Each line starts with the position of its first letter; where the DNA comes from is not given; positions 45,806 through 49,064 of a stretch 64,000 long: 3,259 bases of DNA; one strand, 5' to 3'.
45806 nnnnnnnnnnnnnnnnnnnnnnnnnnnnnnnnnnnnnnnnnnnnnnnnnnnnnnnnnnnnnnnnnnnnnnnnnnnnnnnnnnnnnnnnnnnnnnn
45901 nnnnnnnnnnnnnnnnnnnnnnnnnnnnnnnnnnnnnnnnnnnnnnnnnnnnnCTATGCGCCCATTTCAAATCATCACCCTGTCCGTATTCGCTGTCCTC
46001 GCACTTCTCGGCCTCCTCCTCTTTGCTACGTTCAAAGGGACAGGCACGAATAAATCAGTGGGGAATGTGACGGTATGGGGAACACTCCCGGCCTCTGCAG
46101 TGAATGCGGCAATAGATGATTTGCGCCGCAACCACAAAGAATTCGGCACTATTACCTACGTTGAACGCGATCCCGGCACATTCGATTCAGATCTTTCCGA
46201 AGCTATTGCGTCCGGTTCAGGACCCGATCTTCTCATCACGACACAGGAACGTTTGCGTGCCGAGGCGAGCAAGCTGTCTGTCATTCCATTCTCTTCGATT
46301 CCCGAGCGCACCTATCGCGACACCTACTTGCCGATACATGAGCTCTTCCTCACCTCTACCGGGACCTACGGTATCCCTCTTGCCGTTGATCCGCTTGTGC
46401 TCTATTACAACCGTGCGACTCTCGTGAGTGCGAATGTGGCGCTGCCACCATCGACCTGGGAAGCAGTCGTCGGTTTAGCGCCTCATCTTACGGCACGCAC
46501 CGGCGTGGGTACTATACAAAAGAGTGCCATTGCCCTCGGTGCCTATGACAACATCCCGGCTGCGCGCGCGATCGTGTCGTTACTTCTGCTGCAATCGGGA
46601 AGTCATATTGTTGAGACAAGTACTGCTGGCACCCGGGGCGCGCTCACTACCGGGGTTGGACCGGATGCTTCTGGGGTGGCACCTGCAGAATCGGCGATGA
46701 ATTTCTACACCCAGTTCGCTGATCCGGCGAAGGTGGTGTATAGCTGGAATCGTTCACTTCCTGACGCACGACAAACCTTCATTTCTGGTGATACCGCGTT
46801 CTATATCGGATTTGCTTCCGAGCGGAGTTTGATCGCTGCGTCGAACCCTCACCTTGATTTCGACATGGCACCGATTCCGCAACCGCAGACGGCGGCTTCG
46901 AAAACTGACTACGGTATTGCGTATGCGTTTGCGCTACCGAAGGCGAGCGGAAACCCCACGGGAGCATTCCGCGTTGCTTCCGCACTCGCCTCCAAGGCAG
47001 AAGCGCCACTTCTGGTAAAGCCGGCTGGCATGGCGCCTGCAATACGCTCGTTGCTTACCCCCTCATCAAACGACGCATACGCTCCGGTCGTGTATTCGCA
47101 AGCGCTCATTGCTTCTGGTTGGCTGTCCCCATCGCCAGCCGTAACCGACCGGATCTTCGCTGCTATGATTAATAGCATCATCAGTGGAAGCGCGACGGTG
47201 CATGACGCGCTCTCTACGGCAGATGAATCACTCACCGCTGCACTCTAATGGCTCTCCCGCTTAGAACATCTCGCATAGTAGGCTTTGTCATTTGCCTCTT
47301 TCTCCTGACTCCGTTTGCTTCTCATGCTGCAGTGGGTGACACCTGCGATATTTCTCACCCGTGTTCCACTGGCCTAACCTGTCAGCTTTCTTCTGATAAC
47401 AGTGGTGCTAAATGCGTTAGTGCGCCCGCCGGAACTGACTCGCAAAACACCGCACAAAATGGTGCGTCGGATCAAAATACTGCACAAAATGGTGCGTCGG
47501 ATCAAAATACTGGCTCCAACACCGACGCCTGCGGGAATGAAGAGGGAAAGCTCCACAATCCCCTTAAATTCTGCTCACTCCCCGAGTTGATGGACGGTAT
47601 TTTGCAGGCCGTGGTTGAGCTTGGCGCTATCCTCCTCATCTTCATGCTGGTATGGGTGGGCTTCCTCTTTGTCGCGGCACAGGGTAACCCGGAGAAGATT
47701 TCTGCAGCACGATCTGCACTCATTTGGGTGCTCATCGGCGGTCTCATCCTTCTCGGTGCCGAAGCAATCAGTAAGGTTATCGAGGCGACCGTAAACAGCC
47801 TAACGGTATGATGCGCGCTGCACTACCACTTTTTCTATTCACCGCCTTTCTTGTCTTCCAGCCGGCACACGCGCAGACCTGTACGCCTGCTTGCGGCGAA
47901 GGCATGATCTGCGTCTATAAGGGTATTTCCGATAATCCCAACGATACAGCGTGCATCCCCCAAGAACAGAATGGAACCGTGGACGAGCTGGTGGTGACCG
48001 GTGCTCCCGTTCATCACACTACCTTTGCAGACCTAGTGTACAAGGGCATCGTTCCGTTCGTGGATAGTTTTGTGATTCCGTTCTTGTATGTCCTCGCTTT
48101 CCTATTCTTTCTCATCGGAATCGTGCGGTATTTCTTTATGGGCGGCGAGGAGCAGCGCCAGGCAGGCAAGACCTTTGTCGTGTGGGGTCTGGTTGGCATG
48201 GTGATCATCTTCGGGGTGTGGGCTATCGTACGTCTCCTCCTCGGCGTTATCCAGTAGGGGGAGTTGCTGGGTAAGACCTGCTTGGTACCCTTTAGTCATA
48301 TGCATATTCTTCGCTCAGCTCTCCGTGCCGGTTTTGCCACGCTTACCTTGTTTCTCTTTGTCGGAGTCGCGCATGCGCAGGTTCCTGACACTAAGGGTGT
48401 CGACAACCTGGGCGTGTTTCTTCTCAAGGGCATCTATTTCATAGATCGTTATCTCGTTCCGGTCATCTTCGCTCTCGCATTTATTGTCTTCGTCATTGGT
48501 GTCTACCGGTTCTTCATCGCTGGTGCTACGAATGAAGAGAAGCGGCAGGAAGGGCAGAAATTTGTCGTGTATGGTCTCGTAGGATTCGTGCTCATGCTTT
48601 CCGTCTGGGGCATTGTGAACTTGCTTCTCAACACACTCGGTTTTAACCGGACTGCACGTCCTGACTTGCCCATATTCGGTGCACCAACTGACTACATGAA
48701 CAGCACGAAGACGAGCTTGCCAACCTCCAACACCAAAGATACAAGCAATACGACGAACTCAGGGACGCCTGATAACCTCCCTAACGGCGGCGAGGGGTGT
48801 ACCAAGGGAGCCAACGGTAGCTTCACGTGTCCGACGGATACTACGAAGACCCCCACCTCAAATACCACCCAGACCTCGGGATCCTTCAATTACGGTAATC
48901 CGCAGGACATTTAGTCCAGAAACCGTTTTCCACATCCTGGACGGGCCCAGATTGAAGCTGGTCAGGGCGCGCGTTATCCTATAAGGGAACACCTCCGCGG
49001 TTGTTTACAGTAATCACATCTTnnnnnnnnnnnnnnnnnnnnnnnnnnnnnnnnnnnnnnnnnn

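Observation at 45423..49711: Operon-like cluster: methyltransferase + solute-binding-like protein + five tandem paralogous small secreted two-helix pilin-like proteins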

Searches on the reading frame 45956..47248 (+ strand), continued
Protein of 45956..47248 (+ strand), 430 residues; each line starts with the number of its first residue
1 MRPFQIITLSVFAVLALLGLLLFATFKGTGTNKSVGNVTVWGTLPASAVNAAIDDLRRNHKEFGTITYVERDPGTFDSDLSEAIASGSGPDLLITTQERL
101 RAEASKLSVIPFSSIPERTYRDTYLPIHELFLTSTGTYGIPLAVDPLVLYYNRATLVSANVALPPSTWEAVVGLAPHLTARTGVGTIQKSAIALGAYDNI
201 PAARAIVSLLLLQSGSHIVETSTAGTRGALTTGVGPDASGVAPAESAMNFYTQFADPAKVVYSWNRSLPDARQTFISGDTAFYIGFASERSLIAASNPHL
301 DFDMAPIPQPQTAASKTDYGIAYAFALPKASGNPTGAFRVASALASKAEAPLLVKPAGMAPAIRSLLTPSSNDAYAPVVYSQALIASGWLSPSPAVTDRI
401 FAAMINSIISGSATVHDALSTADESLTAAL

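Call 57: fold_search(model_id=the predicted structure, library=pdb)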
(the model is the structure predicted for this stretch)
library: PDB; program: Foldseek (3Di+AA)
matches with E <= 10: 1459; with E <= 0.001: 1069
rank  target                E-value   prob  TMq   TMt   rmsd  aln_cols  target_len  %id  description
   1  5ci5_B                1.8e-21  1.00  0.70  0.76   4.5       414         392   19  Crystal Structure of an ABC transporter Solute Binding Protein from Thermotoga Lettingae TMO (Tlet_1705, TARGET EFI-51 (released 2015-07-22)
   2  4qsd_A                1.3e-20  1.00  0.68  0.75   5.0       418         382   18  Crystal structure of atu4361 sugar transporter from Agrobacterium Fabrum C58, target efi-510558, with bound sucrose (released 2014-08-06)
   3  7t31_A                4.3e-20  1.00  0.69  0.62   4.0       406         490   17  X-ray Structure of Clostridiodies difficile PilW (released 2022-10-19)
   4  5ci5_A                4.3e-20  1.00  0.67  0.73   4.8       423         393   19  Crystal Structure of an ABC transporter Solute Binding Protein from Thermotoga Lettingae TMO (Tlet_1705, TARGET EFI-51 (released 2015-07-22)
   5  6m4v_A                5.1e-20  1.00  0.69  0.74   4.2       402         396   18  Crystal structure of MBP fused split FKBP in complex with rapamycin (released 2020-08-26)
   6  4bl9_B                5.1e-20  1.00  0.65  0.41   4.8       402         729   18  Crystal structure of full-length human Suppressor of fused (SUFU) mutant lacking a regulatory subdomain (crystal form  (released 2013-11-27)
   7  5v6y_B                5.4e-20  1.00  0.64  0.52   5.1       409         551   18  Crystal structure of the human CLR:RAMP1 extracellular domain heterodimer with bound high-affinity and altered selecti (released 2018-01-31)
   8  5aq9_B                6.0e-20  1.00  0.66  0.76   4.4       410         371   18  DARPin-based Crystallization Chaperones exploit Molecular Geometry as a Screening Dimension in Protein Crystallography (released 2016-03-23)
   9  6ndj_B                6.4e-20  1.00  0.69  0.67   4.3       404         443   18  Crystal structure of human NLRP6 PYD domain with MBP fusion (released 2019-01-23)
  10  8ax5_A                6.4e-20  1.00  0.64  0.51   5.2       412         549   18  Crystal structure of a CGRP receptor ectodomain heterodimer bound to macrocyclic inhibitor HTL0029881 (released 2022-12-07)
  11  4o4b_A                6.7e-20  1.00  0.70  0.79   4.0       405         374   18  Crystal Structure of an Inositol hexakisphosphate kinase EhIP6KA as a fusion protein with maltose binding protein (released 2014-06-18)
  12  1nmu_A                6.7e-20  1.00  0.65  0.74   4.8       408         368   18  MBP-L30 (released 2003-02-18)
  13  7t31_C                7.1e-20  1.00  0.69  0.61   4.1       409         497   18  X-ray Structure of Clostridiodies difficile PilW (released 2022-10-19)
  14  5znz_A                7.5e-20  1.00  0.69  0.67   4.1       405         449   18  Structure of mDR3 DD with MBP tag mutant-I387V (released 2019-04-17)
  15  21dh_A                8.9e-20  1.00  0.66  0.62   4.8       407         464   18  Crystal structure of MBP-fused Monobody P' in complex with HPPU (released 2026-03-18)
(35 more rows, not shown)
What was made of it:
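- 45956..47248 (+): Membrane-anchored, MalE-like (family 1, carbohydrate-type) solute-binding-fold protein (430 aa). It has an N-terminal TM helix and no lipobox Cys. It is 'orphan': no ABC permease or ATPase gene is nearby. Foldseek gives E about 1e-20 and TM about 0.7 to sugar SBPs (call 57).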

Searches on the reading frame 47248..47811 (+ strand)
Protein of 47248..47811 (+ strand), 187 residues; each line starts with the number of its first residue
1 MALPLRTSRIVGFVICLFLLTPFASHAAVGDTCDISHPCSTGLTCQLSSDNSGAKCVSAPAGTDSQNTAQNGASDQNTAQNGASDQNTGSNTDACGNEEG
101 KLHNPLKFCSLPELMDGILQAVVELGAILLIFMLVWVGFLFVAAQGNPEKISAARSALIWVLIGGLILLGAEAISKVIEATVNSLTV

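Call 3: search_protein_families(library=pfam, proteins=[window:47248-47811:+], max_evalue=1)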
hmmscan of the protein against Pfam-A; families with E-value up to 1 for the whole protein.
window:47248-47811:+ (187 aa): 5 families
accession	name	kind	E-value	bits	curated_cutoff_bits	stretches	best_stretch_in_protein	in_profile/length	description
PF18895.5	T4SS_pilin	-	1.8e-09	37.9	26.6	1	111-178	5-71/71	Type IV secretion system pilin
PF04956.18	TrbC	-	0.0046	17.6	27.9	1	114-175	40-95/98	TrbC/VIRB2 pilin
PF04290.18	DctQ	-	0.029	14.7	28.3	1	109-174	55-123/132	Tripartite ATP-independent periplasmic transporters, DctQ component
PF00713.22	Hirudin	-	0.068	13.9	25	1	33-71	16-53/64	Hirudin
PF25052.1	AtDEF-like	-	0.12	13.2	25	1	9-50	7-54/79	Defensin-like family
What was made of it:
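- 47248..47811 (+): P1: the 'p1-type' pilin and the most TrbC/VirB2-like of the five. It has a leader, a 6-Cys plus low-complexity N-terminal extension, two helices, and the loop QGNPEK. PF18895 at 37.9 bits; TrbC at E = 0.0046 (call 3).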

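Call 4: search_protein_families(library=ncbifam, proteins=[window:47248-47811:+], max_evalue=1)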
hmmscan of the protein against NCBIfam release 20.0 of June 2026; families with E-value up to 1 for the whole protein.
window:47248-47811:+ (187 aa): 2 families
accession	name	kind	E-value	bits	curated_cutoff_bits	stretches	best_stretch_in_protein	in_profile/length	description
NF045849.1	ICE_MMCAP2_0565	equivalog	7.6e-06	25.5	40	1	116-181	14-79/80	Mbov_0395 family pilin-like conjugal transfer protein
NF045890.1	conj_pls20_p028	equivalog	0.02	13.8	150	1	115-185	58-127/377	pLS20_p028 family conjugation system transmembrane protein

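Call 86: search_protein_families(library=phrogs, proteins=[window:47248-47811:+], max_evalue=0.01)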
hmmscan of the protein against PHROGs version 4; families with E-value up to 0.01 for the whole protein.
window:47248-47811:+ (187 aa): 0 families

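Call 92: search_protein_families(library=pfam, alignment_id=A6, max_evalue=0.01)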
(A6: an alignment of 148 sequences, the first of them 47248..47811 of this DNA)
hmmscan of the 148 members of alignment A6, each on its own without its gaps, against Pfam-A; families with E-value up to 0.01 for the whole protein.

A. member 1, window:47248-47811:+ (187 aa): 2 families
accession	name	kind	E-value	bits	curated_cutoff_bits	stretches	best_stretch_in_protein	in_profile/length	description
PF18895.5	T4SS_pilin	-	1.8e-09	37.9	26.6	1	111-178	5-71/71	Type IV secretion system pilin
PF04956.18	TrbC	-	0.0046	17.6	27.9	0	114-175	40-95/98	TrbC/VIRB2 pilin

B. families by the number of members that match (of 148 scanned): 50 families (the first 25 are shown)
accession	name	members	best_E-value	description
PF18895.5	T4SS_pilin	144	3.2e-14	Type IV secretion system pilin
PF04956.18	TrbC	46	4.2e-10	TrbC/VIRB2 pilin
PF19607.4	DUF6112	6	0.00035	Family of unknown function (DUF6112)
PF03729.18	DUF308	6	0.00048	Short repeat of unknown function (DUF308)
PF18920.5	DUF5671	3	1e-05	Domain of unknown function (DUF5671)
PF04290.18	DctQ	3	0.00028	Tripartite ATP-independent periplasmic transporters, DctQ component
PF12750.12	Maff2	3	0.00063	Maff2 family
PF00520.37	Ion_trans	3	0.00093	Ion transport protein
PF13687.11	DUF4153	3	0.0037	Domain of unknown function (DUF4153)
PF23396.1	DUF7103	2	9.2e-06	Family of unknown function (DUF7103)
PF07666.16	MpPF26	2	3.6e-05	M penetrans paralogue family 26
PF11700.14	ATG22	2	0.00094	Vacuole effluxer Atg22 like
PF10999.13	DUF2839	2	0.0012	Protein of unknown function (DUF2839)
PF04893.22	Yip1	2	0.0026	Yip1 domain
PF03350.21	UPF0114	2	0.003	Uncharacterized protein family, UPF0114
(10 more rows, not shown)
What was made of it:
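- On TrbC/VirB2 pilin (Pfam PF04956): However, 46 of 148 members of the homologous arrays match at E of 0.01 or better, best 4.2e-10 (call 92).
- Closest known: TrbC/VirB2 conjugative pilins of diderm T4SSs. Same: Array relatives reach E = 4e-10 to PF04956 (call 92).
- A few also hit other conjugation-element small-protein families such as Maff2, DUF4134 and DUF6112 (call 92). Part of the array family matches TrbC/VirB2 pilins proper (call 92). There are weak DctQ-like hits (calls 3, 92). The DctQ hits are weak and typical of hydrophobic helices, in 3 of 148 members (call 92).
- Tried and rejected: The link to VirB2/TrbC had to be made through Pfam PF04956 hits of array relatives instead (call 92).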

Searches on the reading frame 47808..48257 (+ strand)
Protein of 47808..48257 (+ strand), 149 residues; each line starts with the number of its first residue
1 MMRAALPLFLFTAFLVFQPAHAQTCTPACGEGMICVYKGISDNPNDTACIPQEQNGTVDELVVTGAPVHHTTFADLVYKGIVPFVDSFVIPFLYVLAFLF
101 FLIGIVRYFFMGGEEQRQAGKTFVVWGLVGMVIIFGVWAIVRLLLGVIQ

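Call 3: search_protein_families(library=pfam, proteins=[window:47808-48257:+], max_evalue=1)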
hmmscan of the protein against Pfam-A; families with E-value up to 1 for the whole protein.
window:47808-48257:+ (149 aa): 4 families
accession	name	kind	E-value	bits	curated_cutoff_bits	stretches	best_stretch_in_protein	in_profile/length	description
PF18895.5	T4SS_pilin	-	5.2e-06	26.9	26.6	1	95-144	22-71/71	Type IV secretion system pilin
PF19232.4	DUF5885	-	0.069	13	33.2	1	18-62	5-47/265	Family of unknown function (DUF5885)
PF04204.22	HTS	-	0.076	12.4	27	1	55-78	96-119/298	Homoserine O-succinyltransferase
PF11902.13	DUF3422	-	0.4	10.2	25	1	95-143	365-413/418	Protein of unknown function (DUF3422)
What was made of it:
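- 47808..48257 (+): P2: pilin with a leader ending AHA followed by Q, a 4-Cys module (C-x3-C-x5-C-x13-C), and then the two-helix core. PF18895 at 26.9 bits, just above the cut-off (call 3).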

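Call 4: search_protein_families(library=ncbifam, proteins=[window:47808-48257:+], max_evalue=1)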
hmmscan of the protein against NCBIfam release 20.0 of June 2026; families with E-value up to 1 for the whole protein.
window:47808-48257:+ (149 aa): 3 families
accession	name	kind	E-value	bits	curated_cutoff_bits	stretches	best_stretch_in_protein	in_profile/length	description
NF045849.1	ICE_MMCAP2_0565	equivalog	7.3e-07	28.8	40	1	79-148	7-80/80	Mbov_0395 family pilin-like conjugal transfer protein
TIGR01001.2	MetA_succinyl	equivalog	0.22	10.8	495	1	55-78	97-120/304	homoserine O-succinyltransferase MetA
TIGR03943.1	TIGR03943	equivalog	0.4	10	88.8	1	84-139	8-72/221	TIGR03943 family putative permease subunit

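Call 86: search_protein_families(library=phrogs, proteins=[window:47808-48257:+], max_evalue=0.01)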
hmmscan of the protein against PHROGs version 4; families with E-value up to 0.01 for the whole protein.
window:47808-48257:+ (149 aa): 0 families

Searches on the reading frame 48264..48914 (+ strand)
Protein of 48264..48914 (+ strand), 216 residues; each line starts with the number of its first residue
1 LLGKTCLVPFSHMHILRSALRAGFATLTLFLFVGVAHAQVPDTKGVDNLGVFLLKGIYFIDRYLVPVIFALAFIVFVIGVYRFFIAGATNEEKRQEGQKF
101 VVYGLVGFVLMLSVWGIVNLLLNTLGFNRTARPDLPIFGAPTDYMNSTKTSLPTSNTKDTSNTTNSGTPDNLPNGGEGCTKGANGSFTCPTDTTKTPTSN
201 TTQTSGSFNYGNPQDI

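Call 3: search_protein_families(library=pfam, proteins=[window:48264-48914:+], max_evalue=1)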
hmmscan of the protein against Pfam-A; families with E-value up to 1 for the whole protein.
window:48264-48914:+ (216 aa): 6 families
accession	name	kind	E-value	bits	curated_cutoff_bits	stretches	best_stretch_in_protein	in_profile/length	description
PF18895.5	T4SS_pilin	-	4e-08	33.6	26.6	1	64-121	16-71/71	Type IV secretion system pilin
PF20342.3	DUF6637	-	0.042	14.5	27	1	50-119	27-99/103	Family of unknown function (DUF6637)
PF03994.20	DUF350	-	0.33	11.5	26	1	69-127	46-101/133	Domain of Unknown Function (DUF350)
PF03350.21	UPF0114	-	0.38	11.5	23.1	1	51-94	44-83/117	Uncharacterized protein family, UPF0114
PF18920.5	DUF5671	-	0.49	10.7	28.4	0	100-127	2-29/132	Domain of unknown function (DUF5671)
PF02656.20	DUF202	-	0.72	10.8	23.4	1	69-120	16-62/68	Domain of unknown function (DUF202)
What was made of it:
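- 48264..48914 (+): P3: pilin (probable start at 48300) with a leader, the two-helix core, and a roughly 90-aa Thr/Ser/Asn-rich C-terminal tail carrying 2 Cys. PF18895 at 33.6 bits (call 3).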

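Call 4: search_protein_families(library=ncbifam, proteins=[window:48264-48914:+], max_evalue=1)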
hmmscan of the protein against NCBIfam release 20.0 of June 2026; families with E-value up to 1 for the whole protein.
window:48264-48914:+ (216 aa): 4 families
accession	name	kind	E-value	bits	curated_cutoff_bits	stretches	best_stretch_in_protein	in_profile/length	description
NF045849.1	ICE_MMCAP2_0565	equivalog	7.5e-07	28.7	40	1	68-124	21-79/80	Mbov_0395 family pilin-like conjugal transfer protein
NF043062.1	MMSYN1_0881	equivalog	0.052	12.6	450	1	62-124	306-364/455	hexose phosphate transporter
NF045994.1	MAG4530_fam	subfamily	0.076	11.8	50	1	57-128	22-94/441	MAG4530 family protein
NF058603.1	SCO2097_fam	equivalog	0.22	11.8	110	1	70-113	43-77/129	SCO2097 family morphological protein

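Call 86: search_protein_families(library=phrogs, proteins=[window:48264-48914:+], max_evalue=0.01)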
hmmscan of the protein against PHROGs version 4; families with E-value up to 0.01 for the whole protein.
window:48264-48914:+ (216 aa): 0 families
